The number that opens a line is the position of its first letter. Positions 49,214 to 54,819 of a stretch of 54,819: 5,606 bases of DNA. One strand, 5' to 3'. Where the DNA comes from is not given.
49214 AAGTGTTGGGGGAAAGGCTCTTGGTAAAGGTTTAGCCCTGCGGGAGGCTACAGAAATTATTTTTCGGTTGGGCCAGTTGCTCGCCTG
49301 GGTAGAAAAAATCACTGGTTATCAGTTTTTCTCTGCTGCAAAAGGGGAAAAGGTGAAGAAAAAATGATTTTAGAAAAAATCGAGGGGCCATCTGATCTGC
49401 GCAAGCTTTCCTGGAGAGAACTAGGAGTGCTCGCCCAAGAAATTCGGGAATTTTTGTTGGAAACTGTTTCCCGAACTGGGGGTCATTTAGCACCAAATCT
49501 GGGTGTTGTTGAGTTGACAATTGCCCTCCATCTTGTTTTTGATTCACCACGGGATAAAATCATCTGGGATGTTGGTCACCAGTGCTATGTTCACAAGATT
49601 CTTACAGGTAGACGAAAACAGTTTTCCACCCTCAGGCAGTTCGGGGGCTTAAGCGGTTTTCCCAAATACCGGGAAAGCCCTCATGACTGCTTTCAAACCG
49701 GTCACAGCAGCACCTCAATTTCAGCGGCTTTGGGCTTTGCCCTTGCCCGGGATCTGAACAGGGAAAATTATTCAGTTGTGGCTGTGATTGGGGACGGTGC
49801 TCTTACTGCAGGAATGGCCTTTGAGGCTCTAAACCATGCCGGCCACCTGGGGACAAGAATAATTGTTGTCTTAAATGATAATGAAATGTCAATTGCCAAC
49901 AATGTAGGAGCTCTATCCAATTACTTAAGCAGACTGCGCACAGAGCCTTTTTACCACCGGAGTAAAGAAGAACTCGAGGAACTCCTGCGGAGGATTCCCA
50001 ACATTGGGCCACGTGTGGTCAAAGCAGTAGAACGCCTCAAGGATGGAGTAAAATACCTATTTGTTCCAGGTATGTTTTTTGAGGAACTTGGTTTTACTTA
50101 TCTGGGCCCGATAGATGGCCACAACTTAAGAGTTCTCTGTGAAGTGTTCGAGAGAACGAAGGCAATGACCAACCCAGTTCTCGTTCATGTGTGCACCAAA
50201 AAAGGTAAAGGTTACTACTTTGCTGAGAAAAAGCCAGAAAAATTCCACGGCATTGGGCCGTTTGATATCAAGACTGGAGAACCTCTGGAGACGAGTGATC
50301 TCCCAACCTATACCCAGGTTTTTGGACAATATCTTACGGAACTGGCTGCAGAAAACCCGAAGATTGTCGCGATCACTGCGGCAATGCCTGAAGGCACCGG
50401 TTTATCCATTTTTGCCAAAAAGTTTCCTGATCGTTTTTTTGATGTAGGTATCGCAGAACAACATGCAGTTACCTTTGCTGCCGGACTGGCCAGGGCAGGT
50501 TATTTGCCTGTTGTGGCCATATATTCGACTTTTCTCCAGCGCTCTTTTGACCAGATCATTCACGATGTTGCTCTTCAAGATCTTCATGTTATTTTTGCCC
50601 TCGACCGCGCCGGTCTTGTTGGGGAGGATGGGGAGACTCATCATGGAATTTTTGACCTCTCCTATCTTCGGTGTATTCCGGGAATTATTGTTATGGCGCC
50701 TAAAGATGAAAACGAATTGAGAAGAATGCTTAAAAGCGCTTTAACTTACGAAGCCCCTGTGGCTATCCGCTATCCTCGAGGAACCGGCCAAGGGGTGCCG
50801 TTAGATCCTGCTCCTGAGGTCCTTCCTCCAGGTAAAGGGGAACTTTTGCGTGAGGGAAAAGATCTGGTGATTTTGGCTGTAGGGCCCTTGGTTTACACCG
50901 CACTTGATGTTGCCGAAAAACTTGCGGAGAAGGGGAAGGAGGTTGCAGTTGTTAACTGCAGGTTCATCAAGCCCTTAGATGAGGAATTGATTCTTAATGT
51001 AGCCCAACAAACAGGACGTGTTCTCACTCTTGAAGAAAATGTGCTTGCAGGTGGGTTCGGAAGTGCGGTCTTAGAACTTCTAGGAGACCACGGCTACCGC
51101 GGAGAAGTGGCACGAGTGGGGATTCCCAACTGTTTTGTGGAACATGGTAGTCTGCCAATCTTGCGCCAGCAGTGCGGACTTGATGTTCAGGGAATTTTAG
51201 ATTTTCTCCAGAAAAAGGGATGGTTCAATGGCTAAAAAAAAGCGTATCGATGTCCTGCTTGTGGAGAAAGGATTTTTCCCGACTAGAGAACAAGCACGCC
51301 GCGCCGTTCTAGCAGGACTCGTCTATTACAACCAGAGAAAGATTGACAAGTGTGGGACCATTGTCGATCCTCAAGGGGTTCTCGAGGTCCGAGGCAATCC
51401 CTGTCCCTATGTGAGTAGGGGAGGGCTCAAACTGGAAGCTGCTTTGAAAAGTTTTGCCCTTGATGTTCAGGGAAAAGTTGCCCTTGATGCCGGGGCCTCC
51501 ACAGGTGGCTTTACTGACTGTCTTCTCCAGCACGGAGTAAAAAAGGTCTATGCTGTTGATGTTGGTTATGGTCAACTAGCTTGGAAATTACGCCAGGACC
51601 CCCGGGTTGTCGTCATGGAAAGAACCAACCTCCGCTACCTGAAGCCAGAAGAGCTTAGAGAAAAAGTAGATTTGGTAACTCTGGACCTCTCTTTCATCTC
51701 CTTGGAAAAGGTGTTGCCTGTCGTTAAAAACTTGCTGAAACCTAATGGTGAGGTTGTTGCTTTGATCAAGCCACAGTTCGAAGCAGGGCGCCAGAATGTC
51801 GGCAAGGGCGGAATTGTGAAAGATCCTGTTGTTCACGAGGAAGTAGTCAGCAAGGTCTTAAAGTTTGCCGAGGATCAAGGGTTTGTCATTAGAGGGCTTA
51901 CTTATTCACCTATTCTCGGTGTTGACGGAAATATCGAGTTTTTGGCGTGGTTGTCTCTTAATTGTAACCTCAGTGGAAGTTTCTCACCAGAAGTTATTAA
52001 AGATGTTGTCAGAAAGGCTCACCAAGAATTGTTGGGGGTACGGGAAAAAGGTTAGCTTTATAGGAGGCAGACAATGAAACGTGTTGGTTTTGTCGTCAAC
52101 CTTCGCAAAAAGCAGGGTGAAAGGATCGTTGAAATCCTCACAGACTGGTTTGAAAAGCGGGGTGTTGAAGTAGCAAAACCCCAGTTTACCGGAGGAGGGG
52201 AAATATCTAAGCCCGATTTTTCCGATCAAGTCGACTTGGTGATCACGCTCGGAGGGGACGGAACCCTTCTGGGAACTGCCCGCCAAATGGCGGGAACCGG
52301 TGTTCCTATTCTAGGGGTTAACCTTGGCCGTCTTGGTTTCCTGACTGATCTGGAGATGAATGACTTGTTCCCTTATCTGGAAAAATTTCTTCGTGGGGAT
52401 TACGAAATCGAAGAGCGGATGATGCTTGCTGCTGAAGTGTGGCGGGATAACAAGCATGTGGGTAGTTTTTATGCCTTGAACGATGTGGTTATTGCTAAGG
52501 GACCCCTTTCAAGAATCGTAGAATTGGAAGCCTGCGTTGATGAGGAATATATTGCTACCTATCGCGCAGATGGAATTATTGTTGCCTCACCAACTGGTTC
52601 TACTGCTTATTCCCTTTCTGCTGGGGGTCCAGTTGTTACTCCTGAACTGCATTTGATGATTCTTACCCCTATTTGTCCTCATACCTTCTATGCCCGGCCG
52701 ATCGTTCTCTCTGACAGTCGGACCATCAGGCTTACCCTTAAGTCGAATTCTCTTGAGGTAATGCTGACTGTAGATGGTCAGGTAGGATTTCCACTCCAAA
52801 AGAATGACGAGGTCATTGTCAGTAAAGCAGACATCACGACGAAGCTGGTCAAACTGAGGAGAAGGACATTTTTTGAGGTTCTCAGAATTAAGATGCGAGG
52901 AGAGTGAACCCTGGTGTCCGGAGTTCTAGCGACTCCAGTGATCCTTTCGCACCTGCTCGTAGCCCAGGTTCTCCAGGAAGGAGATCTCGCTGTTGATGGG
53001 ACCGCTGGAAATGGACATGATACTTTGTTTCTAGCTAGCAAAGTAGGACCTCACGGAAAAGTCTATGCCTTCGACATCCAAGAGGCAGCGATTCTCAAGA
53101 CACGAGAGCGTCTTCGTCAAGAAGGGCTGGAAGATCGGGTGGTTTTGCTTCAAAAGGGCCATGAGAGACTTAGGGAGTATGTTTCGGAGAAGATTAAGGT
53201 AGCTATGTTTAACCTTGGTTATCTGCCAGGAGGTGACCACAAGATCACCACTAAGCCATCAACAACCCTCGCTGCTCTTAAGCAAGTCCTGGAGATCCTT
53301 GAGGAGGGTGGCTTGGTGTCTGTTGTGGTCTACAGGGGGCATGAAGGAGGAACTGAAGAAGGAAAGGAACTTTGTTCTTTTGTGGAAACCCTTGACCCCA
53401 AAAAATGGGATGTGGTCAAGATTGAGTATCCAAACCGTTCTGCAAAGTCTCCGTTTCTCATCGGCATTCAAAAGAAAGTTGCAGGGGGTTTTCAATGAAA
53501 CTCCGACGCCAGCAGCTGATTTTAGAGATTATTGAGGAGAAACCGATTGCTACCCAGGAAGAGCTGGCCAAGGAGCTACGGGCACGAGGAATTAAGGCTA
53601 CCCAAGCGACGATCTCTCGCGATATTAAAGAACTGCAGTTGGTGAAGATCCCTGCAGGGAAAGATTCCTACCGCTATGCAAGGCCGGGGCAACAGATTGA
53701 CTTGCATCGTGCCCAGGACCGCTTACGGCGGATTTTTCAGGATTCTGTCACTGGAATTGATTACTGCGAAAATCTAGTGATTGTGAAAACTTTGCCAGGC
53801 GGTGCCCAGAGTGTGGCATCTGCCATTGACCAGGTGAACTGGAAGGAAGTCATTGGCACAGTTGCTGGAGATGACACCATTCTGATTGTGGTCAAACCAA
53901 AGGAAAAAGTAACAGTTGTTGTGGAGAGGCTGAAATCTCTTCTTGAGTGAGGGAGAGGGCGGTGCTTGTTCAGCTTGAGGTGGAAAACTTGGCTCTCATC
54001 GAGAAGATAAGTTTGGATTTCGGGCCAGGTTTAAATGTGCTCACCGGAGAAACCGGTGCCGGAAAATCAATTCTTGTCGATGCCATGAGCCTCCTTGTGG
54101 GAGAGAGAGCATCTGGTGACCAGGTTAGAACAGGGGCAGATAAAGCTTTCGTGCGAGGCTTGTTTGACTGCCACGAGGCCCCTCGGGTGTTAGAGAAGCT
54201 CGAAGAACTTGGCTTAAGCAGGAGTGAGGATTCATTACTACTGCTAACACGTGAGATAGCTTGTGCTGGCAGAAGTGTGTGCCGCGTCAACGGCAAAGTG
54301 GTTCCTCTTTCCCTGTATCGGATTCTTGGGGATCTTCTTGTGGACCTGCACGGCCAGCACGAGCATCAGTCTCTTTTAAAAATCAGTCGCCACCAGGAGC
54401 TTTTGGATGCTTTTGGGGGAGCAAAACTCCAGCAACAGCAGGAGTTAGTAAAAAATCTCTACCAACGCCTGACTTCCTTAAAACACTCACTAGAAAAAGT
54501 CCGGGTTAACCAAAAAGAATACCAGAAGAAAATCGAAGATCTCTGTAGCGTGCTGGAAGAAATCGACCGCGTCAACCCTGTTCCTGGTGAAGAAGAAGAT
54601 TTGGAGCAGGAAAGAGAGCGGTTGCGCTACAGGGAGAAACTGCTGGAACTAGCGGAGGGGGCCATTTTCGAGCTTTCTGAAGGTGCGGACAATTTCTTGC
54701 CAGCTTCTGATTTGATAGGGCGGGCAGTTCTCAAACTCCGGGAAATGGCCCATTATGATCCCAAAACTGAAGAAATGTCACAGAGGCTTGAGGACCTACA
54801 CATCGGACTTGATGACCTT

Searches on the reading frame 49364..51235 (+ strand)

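Call 5: search_protein_families(library=pfam, proteins=[window:49364-51235:+])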
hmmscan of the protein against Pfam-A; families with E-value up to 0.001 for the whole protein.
window:49364-51235:+ (623 aa): 7 families
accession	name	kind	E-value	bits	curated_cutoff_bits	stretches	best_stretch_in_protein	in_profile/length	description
PF13292.11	DXP_synthase_N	-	6.2e-128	426.3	21.2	1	3-278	1-274/274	1-deoxy-D-xylulose-5-phosphate synthase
PF02779.29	Transket_pyr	-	2.1e-50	171.2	27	1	315-473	4-170/174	Transketolase, pyrimidine binding domain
PF02780.25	Transketolase_C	-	1.3e-34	119.3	25.9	1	490-611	1-124/124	Transketolase, C-terminal domain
PF00456.26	Transketolase_N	-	1.5e-06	27.9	22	1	63-181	55-191/334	Transketolase, thiamine diphosphate binding domain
PF02775.26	TPP_enzyme_C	-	3.4e-06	27.3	21.9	1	114-175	29-84/151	Thiamine pyrophosphate enzyme, C-terminal TPP binding domain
PF00676.26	E1_dh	-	2.2e-05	24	22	1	115-178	103-166/300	Dehydrogenase E1 component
PF17147.9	PFOR_II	-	0.00021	22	27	1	500-569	2-71/102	Pyruvate:ferredoxin oxidoreductase core domain II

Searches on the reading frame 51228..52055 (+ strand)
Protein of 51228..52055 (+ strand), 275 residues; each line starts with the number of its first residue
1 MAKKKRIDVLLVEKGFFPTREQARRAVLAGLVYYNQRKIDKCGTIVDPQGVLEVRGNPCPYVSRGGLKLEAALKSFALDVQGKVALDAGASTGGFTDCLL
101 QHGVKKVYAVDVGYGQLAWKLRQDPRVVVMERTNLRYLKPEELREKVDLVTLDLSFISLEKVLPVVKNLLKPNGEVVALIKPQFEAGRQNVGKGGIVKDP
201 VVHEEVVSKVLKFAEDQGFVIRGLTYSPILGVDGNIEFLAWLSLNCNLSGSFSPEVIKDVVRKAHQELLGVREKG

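Call 5: search_protein_families(library=pfam, proteins=[window:51228-52055:+])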
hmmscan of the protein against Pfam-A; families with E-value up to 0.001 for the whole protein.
window:51228-52055:+ (275 aa): 4 families
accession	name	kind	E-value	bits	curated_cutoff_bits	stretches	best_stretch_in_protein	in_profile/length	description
PF01728.25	FtsJ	-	7.2e-49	166.6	24.1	1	61-242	1-179/181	FtsJ-like methyltransferase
PF01479.30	S4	-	1.5e-10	41.1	22.8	1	6-48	2-44/48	S4 domain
PF08241.18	Methyltransf_11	-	3.5e-05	24.8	21.2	1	86-177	1-94/95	Methyltransferase domain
PF13649.12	Methyltransf_25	-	0.00055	21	27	0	86-174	2-97/97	Methyltransferase domain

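Call 8: search_protein_families(library=ncbifam, proteins=[window:51228-52055:+], max_evalue=0.01)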
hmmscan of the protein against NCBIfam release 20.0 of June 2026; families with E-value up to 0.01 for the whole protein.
window:51228-52055:+ (275 aa): 6 families
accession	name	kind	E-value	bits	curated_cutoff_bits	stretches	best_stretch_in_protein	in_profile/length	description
TIGR00478.1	tly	subfamily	1e-80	270.4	185.8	1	6-237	1-228/228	TlyA family rRNA (cytidine-2'-O)-methyltransferase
NF049952.1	23rRNACMtaseTlyA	equivalog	1.1e-52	178.9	250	1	6-241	2-233/236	23S rRNA (cytidine-2'-O)-methyltransferase TlyA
TIGR01017.1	rpsD_bact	equivalog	6.1e-05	22.8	177.2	1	5-56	90-141/200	30S ribosomal protein S4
NF008734.0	PRK11760.1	equivalog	0.0011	18.5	176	1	63-148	186-271/359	23S rRNA (cytidine(2498)-2'-O)-methyltransferase RlmM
NF003717.0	PRK05327.1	equivalog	0.0015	18.4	116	1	5-56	92-143/202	30S ribosomal protein S4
NF043040.1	corrin_prot_MT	hypoth_equivalog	0.008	15.6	180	0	77-177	35-146/216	corrinoid protein-associated methyltransferase CpaM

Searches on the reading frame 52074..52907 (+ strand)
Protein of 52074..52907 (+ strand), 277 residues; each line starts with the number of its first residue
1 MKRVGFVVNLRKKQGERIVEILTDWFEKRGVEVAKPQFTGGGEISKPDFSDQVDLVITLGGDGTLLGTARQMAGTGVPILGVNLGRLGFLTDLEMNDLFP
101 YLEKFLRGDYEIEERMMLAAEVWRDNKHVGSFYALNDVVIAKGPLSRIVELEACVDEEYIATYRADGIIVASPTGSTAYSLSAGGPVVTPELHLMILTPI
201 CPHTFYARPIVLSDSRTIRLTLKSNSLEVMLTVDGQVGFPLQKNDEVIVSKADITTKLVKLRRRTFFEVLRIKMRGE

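Call 5: search_protein_families(library=pfam, proteins=[window:52074-52907:+])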
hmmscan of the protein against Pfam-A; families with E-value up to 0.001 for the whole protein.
window:52074-52907:+ (277 aa): 2 families
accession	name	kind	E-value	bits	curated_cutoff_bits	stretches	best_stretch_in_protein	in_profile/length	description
PF20143.4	NAD_kinase_C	-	6.3e-37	126.6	23.7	1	135-260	1-125/126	ATP-NAD kinase C-terminal domain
PF01513.26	NAD_kinase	-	8.8e-21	75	25.5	1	4-110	1-130/130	ATP-NAD kinase N-terminal domain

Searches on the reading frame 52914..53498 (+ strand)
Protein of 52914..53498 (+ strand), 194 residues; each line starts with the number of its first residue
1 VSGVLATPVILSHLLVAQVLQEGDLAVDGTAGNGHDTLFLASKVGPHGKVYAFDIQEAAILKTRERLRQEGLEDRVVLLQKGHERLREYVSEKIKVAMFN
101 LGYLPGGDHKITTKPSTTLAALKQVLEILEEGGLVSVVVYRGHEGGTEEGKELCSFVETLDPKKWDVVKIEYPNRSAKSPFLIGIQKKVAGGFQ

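Call 5: search_protein_families(library=pfam, proteins=[window:52914-53498:+])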
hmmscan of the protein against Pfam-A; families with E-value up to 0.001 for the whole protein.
window:52914-53498:+ (194 aa): 5 families
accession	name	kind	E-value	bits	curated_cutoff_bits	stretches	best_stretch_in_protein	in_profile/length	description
PF06962.18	rRNA_methylase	-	1.3e-52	177.7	22.7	1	50-185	1-136/137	Putative rRNA methylase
PF13847.12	Methyltransf_31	-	7.6e-11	42.3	27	1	27-155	8-127/145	Methyltransferase domain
PF13649.12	Methyltransf_25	-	5.7e-06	27.4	27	1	29-104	4-77/97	Methyltransferase domain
PF01795.25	Methyltransf_5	-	4.1e-05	23.7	27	1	7-95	5-94/309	MraW methylase family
PF01209.24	Ubie_methyltran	-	0.00026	20.9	20.1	1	21-89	46-113/233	ubiE/COQ5 methyltransferase family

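Call 8: search_protein_families(library=ncbifam, proteins=[window:52914-53498:+], max_evalue=0.01)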
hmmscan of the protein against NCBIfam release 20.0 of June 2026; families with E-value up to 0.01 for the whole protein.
window:52914-53498:+ (194 aa): 17 families
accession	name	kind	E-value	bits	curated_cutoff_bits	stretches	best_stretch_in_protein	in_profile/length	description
NF053511.1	tRNA_U34_MnmM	equivalog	1e-70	237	135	1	10-188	5-183/183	tRNA 5-(aminomethyl)-2-thiouridylate-methyltransferase MnmM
NF008823.0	PRK11873.1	subfamily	4.6e-07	29.6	263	1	20-74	75-129/272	arsenite methyltransferase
NF052510.1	methyltran_MpqE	exception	2.1e-06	27.3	335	1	20-87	44-111/234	methyl-plastoquinone biosynthesis methyltransferase MpqE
NF001556.0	PRK00377.1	equivalog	3.1e-06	27.1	238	1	19-135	37-141/198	cobalt-precorrin-6Y C(15)-methyltransferase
NF011529.0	PRK14968.1-3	equivalog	1.4e-05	24.6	162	1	13-120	24-126/198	putative methyltransferase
NF001240.0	PRK00216.1-1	equivalog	1.7e-05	24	378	1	20-96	61-136/251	bifunctional demethylmenaquinone methyltransferase/2-methoxy-6-polyprenyl-1,4-benzoquinol methylase UbiE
TIGR00438.1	rrmJ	equivalog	0.00016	21.2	300.15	1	18-176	28-174/188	23S rRNA (uridine(2552)-2'-O)-methyltransferase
NF047649.1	MTase_UXPK_star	exception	0.00016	20.8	460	1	20-74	75-129/283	methyltransferase/UXPK-star double selenoprotein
NF041537.1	ArsM_AhpD_UU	exception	0.00029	19.7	510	1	20-100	74-152/345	arsenite methyltransferase/AhpD domain selenoprotein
TIGR02752.1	MenG_heptapren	equivalog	0.00095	18.8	419.85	1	20-77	43-99/231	demethylmenaquinone methyltransferase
NF007935.0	PRK10651.1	equivalog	0.0016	17.7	250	1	18-80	24-87/216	two-component system response regulator NarL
NF001243.0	PRK00216.1-4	equivalog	0.0019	17.6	235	1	20-78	45-102/237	demethylmenaquinone methyltransferase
TIGR04364.1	methyltran_FxLD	equivalog_domain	0.0019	17.4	320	1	6-83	66-142/394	methyltransferase, FxLD system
NF040538.1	methyl_ArsM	equivalog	0.0034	16.6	500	1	18-65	57-104/356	arsinothricin biosynthesis methyltransferase ArsM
NF008264.0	PRK11036.1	equivalog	0.0054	16.2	366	1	25-142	46-152/261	tRNA uridine 5-oxyacetic acid(34) methyltransferase CmoM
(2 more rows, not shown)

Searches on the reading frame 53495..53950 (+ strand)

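Call 5: search_protein_families(library=pfam, proteins=[window:53495-53950:+])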
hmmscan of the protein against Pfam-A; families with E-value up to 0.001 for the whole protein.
window:53495-53950:+ (151 aa): 2 families
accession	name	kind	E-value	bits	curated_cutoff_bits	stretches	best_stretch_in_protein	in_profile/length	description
PF02863.23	Arg_repressor_C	-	7.4e-27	93.4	25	1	81-147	1-67/68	Arginine repressor, C-terminal domain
PF01316.27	Arg_repressor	-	3.3e-23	81.7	27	1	2-63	3-64/70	Arginine repressor, DNA binding domain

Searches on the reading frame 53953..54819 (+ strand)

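Call 60: search_protein_families(library=pfam, proteins=[window:53953-54819:+], max_evalue=0.0001)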
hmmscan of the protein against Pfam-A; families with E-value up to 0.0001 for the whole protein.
window:53953-54819:+ (289 aa): 4 families
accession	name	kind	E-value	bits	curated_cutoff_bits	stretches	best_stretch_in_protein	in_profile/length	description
PF13476.12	AAA_23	-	6.4e-11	43.7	27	1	7-204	1-196/201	AAA domain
PF02463.25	SMC_N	-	1.7e-06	28.1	40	1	5-119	2-120/220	RecF/RecN/SMC N terminal domain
PF13175.12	AAA_15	-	2.3e-05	24.6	32.1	1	5-248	3-186/374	AAA ATPase domain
PF13555.12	AAA_29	-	4.9e-05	23.4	27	1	17-49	13-47/61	P-loop containing region of AAA domain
